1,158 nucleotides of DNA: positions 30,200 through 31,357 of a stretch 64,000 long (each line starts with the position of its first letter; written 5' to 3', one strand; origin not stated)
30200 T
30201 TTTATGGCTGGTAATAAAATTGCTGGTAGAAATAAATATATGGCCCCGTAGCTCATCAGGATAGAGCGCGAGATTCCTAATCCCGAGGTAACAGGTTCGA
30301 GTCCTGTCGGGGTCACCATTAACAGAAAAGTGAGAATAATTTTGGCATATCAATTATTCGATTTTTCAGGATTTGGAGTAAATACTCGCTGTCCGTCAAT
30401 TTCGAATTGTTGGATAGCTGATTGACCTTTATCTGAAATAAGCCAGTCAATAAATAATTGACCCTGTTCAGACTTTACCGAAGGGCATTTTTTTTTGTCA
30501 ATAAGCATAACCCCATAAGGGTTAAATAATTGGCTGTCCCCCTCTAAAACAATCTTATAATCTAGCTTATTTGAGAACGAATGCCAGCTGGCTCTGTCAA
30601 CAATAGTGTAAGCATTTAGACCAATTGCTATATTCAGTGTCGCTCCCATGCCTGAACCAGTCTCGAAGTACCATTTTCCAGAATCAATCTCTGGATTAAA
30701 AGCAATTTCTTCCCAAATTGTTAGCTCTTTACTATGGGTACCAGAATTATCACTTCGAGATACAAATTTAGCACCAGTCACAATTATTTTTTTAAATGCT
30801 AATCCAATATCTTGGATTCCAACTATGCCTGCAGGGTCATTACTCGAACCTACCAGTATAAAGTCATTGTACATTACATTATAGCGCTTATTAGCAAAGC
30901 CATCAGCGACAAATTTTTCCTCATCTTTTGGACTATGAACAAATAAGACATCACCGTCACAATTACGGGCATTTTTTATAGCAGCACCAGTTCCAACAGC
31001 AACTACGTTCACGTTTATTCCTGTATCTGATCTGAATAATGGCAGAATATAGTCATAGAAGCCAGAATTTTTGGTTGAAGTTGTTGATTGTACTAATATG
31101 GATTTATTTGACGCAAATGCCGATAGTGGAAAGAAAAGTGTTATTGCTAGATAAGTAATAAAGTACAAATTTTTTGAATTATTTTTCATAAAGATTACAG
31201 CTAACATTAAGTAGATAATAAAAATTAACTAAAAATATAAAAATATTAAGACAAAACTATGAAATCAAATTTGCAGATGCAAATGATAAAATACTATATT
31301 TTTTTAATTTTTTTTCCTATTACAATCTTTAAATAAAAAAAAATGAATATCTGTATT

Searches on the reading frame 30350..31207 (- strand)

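Call 29: search_protein_families(library=pfam, proteins=[window:30350-31207:-], max_evalue=0.001)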
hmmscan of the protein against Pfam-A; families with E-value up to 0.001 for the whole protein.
window:30350-31207:- (285 aa): 2 families
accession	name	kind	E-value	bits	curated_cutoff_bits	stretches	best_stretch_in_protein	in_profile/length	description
PF12849.12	PBP_like_2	-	8e-40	137.7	27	1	32-260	4-267/267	PBP superfamily domain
PF13531.11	SBP_bac_11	-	1.7e-10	41.5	25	1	51-267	13-223/227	Bacterial extracellular solute-binding protein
